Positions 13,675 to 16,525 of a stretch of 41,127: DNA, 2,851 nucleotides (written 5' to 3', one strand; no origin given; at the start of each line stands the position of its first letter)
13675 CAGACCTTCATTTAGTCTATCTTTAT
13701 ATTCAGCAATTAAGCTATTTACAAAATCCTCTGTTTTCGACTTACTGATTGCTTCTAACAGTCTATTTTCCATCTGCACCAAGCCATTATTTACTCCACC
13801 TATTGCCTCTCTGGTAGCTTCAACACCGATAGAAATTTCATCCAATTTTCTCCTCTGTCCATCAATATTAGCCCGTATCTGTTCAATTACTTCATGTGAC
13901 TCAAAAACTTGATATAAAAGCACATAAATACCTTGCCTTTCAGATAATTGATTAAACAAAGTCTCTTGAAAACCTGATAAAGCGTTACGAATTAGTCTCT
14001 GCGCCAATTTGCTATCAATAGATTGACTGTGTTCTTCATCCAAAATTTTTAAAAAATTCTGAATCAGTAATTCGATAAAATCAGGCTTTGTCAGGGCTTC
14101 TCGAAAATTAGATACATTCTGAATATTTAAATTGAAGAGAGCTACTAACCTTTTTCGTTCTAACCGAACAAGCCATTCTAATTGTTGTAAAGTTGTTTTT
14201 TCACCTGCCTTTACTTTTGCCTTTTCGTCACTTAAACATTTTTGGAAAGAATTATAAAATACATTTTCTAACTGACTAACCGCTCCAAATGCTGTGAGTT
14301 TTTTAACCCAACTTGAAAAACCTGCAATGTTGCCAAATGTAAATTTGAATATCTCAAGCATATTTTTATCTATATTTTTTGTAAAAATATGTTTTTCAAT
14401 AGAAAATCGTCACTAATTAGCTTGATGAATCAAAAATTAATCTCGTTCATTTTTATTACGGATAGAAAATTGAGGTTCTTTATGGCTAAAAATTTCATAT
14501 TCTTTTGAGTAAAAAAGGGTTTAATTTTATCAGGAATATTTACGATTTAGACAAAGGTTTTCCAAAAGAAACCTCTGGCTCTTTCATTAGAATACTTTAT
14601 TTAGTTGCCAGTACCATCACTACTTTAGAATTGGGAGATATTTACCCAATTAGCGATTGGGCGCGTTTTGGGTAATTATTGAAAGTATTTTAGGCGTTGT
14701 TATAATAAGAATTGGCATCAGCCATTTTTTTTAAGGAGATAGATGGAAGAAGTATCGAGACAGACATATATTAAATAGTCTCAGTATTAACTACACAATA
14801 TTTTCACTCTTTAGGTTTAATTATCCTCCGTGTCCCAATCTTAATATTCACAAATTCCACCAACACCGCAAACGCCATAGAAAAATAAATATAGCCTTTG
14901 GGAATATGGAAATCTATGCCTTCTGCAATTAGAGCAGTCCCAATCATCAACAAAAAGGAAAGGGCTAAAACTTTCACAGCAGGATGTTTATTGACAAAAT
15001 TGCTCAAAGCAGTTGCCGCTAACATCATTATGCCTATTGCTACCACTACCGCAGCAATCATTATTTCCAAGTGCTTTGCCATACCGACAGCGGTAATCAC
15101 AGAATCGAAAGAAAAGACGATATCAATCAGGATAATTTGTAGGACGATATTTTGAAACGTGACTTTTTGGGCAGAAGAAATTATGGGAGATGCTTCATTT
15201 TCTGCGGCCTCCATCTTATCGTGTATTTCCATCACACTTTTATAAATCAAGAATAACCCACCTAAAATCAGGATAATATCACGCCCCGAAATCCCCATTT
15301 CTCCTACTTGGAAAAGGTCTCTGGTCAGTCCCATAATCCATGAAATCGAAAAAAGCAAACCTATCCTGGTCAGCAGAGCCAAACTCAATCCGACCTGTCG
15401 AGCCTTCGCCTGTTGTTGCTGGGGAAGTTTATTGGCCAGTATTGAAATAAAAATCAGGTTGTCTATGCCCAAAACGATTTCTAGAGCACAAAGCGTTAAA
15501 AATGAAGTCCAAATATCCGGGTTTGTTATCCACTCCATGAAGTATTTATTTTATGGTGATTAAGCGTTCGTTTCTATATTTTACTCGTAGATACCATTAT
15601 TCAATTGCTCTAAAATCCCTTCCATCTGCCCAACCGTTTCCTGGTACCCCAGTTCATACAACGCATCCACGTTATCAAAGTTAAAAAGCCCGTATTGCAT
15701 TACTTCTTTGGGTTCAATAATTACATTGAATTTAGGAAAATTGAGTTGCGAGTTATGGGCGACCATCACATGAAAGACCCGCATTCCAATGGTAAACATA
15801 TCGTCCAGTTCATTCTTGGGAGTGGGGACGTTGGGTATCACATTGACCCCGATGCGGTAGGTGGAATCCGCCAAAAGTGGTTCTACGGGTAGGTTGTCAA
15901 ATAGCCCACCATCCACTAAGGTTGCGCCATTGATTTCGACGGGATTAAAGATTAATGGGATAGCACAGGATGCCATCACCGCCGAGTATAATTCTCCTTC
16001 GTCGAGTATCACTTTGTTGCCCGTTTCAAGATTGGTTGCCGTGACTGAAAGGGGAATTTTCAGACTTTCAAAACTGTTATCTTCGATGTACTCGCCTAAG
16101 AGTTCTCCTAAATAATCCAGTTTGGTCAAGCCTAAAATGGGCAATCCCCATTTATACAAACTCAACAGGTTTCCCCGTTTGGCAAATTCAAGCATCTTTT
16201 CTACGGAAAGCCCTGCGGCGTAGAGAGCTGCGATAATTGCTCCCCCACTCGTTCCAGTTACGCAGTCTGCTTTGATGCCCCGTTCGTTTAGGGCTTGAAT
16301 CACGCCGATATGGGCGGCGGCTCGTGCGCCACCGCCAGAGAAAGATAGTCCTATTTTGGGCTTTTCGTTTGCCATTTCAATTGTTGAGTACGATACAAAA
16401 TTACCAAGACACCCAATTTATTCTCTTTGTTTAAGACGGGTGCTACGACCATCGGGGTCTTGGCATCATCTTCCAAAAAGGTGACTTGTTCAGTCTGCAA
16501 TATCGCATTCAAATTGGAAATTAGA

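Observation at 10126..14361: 1411-aa TPR giant combining GreA/B-C-like, PIN-like and tRNA-binding-OB-like modules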

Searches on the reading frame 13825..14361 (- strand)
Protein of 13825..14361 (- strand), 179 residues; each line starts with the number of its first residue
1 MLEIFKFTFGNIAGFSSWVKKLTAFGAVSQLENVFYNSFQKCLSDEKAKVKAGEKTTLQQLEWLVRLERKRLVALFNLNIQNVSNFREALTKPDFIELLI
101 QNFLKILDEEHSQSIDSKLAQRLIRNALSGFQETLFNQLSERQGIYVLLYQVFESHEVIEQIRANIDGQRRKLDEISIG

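Call 37: find_homologous_proteins(query=A1, max_evalue=0.001)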
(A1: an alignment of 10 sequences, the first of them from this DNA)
Query A1 (10 sequences) (179 aa, profile of the alignment): 1 proteins with E <= 0.001 among 1851 candidates.
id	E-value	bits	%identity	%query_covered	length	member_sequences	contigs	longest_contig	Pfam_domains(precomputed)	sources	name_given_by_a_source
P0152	6.6e-36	142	25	77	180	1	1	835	-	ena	-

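Call 49: search_solved_structures(query=A1, max_evalue=10)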
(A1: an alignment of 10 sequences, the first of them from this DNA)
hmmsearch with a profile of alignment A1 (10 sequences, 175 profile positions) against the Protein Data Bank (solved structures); distinct sequences matched with E-value up to 10: 9.
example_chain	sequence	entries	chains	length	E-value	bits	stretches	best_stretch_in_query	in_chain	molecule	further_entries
7f7p_A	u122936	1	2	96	0.21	14.5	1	69-144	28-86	anti-CRISPR protein AcrIIC4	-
5h7b_A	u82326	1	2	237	0.45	13.5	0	44-108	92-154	Immunoglobulin G-binding protein A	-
5h7a_C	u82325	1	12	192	0.47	13.4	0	44-108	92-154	Immunoglobulin G-binding protein A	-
6vyd_A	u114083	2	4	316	0.51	13.3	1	112-153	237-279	Terpenoid cyclase FgGS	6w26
9gdo_F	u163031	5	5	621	0.62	13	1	39-94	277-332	RNA polymerase sigma factor RpoD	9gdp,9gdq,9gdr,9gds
3i6w_A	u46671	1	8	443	0.67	12.9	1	62-98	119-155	Serine/threonine-protein kinase Chk2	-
3i6u_A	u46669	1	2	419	0.71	12.8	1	62-98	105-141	Serine/threonine-protein kinase Chk2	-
5h79_D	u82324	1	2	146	1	12.3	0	50-108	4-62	Immunoglobulin G-binding protein A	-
7nox_A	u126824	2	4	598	1.2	12.1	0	48-95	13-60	Surface glycan-binding protein BO2743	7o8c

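Call 78: predict_structure(alignment_id=A1)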
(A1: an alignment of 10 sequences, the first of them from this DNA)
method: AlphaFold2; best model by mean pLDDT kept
length: 179 residues; sequences in the alignment: 10
mean_pLDDT: 68.1   pTM: 0.55
mean pLDDT of the five models: 68.1, 67.8, 63.6, 62.6, 61.6
residues with pLDDT >= 90: 0; 70-90: 88; 50-70: 56; < 50: 35
segments of 3 or more residues with pLDDT < 50: 1-8, 20-28, 139-152
pLDDT, mean of each block of 10 residues (from residue 1): 45 51 47 76 86 86 85 76 60 77 81 79 86 63 44 54 65 65
secondary structure, 60 per line:
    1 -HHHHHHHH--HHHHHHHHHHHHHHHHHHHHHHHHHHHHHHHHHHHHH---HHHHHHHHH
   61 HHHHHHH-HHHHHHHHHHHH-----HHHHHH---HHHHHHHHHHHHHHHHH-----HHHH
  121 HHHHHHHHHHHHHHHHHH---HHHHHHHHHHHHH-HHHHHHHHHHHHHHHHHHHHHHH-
elements in order: H2-9 H12-48 H52-67 H69-80 H86-91 H95-111 H117-138 H142-154 H156-178

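Call 82: find_related_loci(query=A5, collection=genome_contigs, flank=10000)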
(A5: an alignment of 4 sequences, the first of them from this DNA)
Query A5 (179 aa) in genome_contigs; peptide patterns used: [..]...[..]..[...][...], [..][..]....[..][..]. (x = any residue, [..] = any of these).
70 stretches matched a pattern, but none encodes a relative of the query by tblastn (E <= 1e-3).

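Call 83: fold_search(model_id=the predicted structure, library=pdb)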
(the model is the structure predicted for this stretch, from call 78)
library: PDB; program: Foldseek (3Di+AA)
matches with E <= 10: 351; with E <= 0.001: 0
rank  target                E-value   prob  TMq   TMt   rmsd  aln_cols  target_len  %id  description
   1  2yfb_A                2.9e-01  0.51  0.25  0.20  13.5       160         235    9  X-ray structure of McpS ligand binding domain in complex with succinate (released 2012-04-18)
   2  4i1q_B                5.4e-01  0.25  0.24  0.22  30.0       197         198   14  Crystal Structure of hBRAP1 N-BAR domain (released 2013-02-06)
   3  7zjr                  5.4e-01  0.25  0.23  0.18  10.8       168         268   13  X-ray structure of the periplasmic region of PilJ from P. aeruginosa (released 2022-04-27)
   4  8a1g_C                6.9e-01  0.16  0.21  0.20  27.9       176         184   15  Structure of the SNX1-SNX5 complex (released 2023-06-14)
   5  9dsf_C                7.7e-01  0.28  0.25  0.28  16.5       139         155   14  Cyanide-ligated Bordetella pertussis globin coupled sensor regulatory domain S68A (released 2025-12-24)
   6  2yfa_B                8.5e-01  0.23  0.24  0.20  12.1       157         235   11  X-ray structure of McpS ligand binding domain in complex with malate (released 2012-04-18)
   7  2yfa_A                8.5e-01  0.23  0.24  0.20  11.9       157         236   11  X-ray structure of McpS ligand binding domain in complex with malate (released 2012-04-18)
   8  9az6_F                8.5e-01  0.14  0.19  0.18  18.8       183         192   14  F-actin-Talin(R13-DD) complex (released 2025-02-12)
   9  9dsf_A                1.0e+00  0.23  0.25  0.28  16.5       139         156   14  Cyanide-ligated Bordetella pertussis globin coupled sensor regulatory domain S68A (released 2025-12-24)
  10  2m5b_MODEL_1_A        1.0e+00  0.14  0.22  0.23  16.6       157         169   14  The NMR structure of the BID-BAK complex (released 2013-04-17)
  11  9e2t_I                1.1e+00  0.38  0.22  0.37   9.2       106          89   14  Structure of a de novo designed interleukin-21 mimetic complex with IL-21R and IL-2Rg (released 2025-09-24)
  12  1x91                  1.1e+00  0.28  0.24  0.27  10.4       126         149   13  Crystal structure of mutant form A of a pectin methylesterase inhibitor from Arabidopsis (released 2004-12-28)
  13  1rj4_B                1.1e+00  0.25  0.24  0.28  12.1       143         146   14  Structure of a Cell Wall Invertase Inhibitor from Tobacco in Complex with Cd2+ (released 2004-02-03)
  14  9dse_A                1.1e+00  0.16  0.23  0.26  16.7       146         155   15  Cyanide-ligated Bordetella pertussis globin coupled sensor regulatory domain (released 2025-12-24)
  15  4kik_B                1.1e+00  0.14  0.21  0.07  30.4       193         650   14  Human IkB kinase beta (released 2013-06-26)
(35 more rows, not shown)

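Call 93: search_protein_families(library=pfam, alignment_id=A1, max_evalue=1)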
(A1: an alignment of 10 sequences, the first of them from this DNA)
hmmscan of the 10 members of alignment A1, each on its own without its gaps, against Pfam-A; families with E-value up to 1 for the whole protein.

A. member 1, seq(179 aa): 3 families
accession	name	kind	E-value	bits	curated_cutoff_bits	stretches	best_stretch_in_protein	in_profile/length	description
PF24913.1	HTH_AAA_fung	-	0.044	14.3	27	1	83-136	55-110/120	Fungal AAA protein, C-terminal winged helix domain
PF12717.13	Cnd1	-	0.1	13.1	26.4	1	33-123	57-145/162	non-SMC mitotic condensation complex subunit 1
PF13097.11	CENP-U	-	0.11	12.9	21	1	99-145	115-160/181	CENP-A nucleosome associated complex (NAC) subunit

B. families by the number of members that match (of 10 scanned): 17 families
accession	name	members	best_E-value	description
PF13097.11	CENP-U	2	0.024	CENP-A nucleosome associated complex (NAC) subunit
PF07134.16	AcMNPV_Orf18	1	0.0018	Autographa californica nuclear polyhedrosis virus (AcMNPV), Orf18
PF25468.1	HEAT_HEATR5A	1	0.0045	HEATR5A-like, HEAT repeats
PF22713.1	SNaCT6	1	0.021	Short NACHT-associated C-Terminal domain, family 6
PF03690.18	MYG1_exonuc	1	0.032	Uncharacterised protein family (UPF0160)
PF19097.5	Snu56_snRNP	1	0.036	Snu56-like U1 small nuclear ribonucleoprotein component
PF23634.1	PH_CERLI1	1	0.037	CERLI1-like PH domain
PF23457.1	LysM2_NFP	1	0.043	NFP LysM2 domain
PF24913.1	HTH_AAA_fung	1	0.044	Fungal AAA protein, C-terminal winged helix domain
PF13925.11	Katanin_con80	1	0.085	con80 domain of Katanin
PF21440.4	aSelB_III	1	0.095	Archaeal selenocysteine-specific elongation factor, domain III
PF12717.13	Cnd1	1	0.1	non-SMC mitotic condensation complex subunit 1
PF14536.11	DUF4441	1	0.1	Domain of unknown function (DUF4441)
PF21552.3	TFC3_eWH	1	0.13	Transcription factor tau 138 kDa subunit, extended winged helix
PF22413.2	OGT_N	1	0.14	Methylated DNA-protein cysteine MeTransferase OGT N-terminal domain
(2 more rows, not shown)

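Call 108: find_related_loci(query=A5, collection=viral_contigs, flank=8000)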
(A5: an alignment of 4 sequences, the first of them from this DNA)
Query A5 (179 aa) in viral_contigs; peptide patterns used: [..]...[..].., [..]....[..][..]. (x = any residue, [..] = any of these).
258 stretches matched a pattern, but none encodes a relative of the query by tblastn (E <= 1e-3).

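Call 112: fold_search(model_id=the predicted structure, library=viral)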
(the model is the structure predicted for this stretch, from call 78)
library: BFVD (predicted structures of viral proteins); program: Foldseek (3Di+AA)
matches with E <= 10: 301; with E <= 0.001: 0
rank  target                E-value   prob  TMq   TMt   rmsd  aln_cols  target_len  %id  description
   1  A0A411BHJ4            7.6e-02  0.47  0.18  0.20  17.8       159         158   15  (no name in the UniProt tables at hand)
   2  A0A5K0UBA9            4.8e-01  0.28  0.24  0.14  20.2       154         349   12  Uncharacterized protein [Yasminevirus sp. GU-2018]
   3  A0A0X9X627            5.0e-01  0.20  0.22  0.23  18.8       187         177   14  Apoptosis regulator BALF1 [Vespertilionid gammaherpesvirus 1]
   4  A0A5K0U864            7.4e-01  0.41  0.29  0.10  12.1       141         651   12  Uncharacterized protein [Yasminevirus sp. GU-2018]
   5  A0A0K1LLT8            7.4e-01  0.33  0.23  0.32  10.6       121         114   11  Uncharacterized protein [Caulobacter phage Sansa]
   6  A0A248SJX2            8.6e-01  0.23  0.22  0.22  12.7       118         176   15  (no name in the UniProt tables at hand)
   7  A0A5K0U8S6            9.5e-01  0.18  0.25  0.26  16.2       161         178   12  Uncharacterized protein (Fragment) [Yasminevirus sp. GU-2018]
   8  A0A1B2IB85            1.0e+00  0.18  0.26  0.27  11.6       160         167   14  (no name in the UniProt tables at hand)
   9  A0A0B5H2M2            1.2e+00  0.60  0.35  0.31   6.5       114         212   11  Uncharacterized protein [Vibrio phage phi 1]
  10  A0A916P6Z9            1.2e+00  0.12  0.20  0.22  22.9       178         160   15  Uncharacterized protein [Choristoneura biennis entomopoxvirus]
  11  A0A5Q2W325            1.3e+00  0.16  0.21  0.23  12.7       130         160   10  (no name in the UniProt tables at hand)
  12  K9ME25                1.3e+00  0.11  0.18  0.20  13.9       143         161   17  (no name in the UniProt tables at hand)
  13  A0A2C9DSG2            1.4e+00  0.13  0.21  0.12  13.5       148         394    8  Uncharacterized protein [Western grey kangaroopox virus]
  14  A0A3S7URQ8            1.6e+00  0.16  0.22  0.26  21.1       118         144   20  (no name in the UniProt tables at hand)
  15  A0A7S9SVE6            1.6e+00  0.15  0.22  0.23  12.1       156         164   12  (no name in the UniProt tables at hand)
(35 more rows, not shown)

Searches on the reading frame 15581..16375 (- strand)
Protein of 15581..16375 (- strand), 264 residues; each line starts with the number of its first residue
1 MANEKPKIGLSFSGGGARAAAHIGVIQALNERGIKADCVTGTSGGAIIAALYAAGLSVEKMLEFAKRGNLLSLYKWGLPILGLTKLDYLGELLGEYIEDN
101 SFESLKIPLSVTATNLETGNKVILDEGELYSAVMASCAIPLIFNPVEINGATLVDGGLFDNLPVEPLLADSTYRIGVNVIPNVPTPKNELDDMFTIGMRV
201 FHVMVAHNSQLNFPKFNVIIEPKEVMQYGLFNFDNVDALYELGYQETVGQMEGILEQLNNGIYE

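Call 6: search_protein_families(library=padloc, proteins=[window:15581-16375:-], max_evalue=0.01)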
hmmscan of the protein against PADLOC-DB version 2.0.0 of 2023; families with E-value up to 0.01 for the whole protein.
window:15581-16375:- (264 aa): 3 families
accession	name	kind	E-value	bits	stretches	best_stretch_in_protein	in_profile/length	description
PDLC00758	Effector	-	3.2e-15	54.3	1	7-164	7-189/331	Phospholipase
PDLC00755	Effector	-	4.9e-10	37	1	10-123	14-128/311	Phospholipase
PDLC00757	Effector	-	7.9e-10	36.6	1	10-166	13-196/331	Phospholipase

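Call 15: search_protein_families(library=pfam, proteins=[window:15581-16375:-], max_evalue=0.01)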
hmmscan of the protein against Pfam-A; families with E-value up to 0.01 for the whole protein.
window:15581-16375:- (264 aa): 1 family
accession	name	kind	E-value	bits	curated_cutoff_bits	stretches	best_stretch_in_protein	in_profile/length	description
PF01734.28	Patatin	-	2.5e-39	135.9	27.7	1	10-168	1-191/191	Patatin-like phospholipase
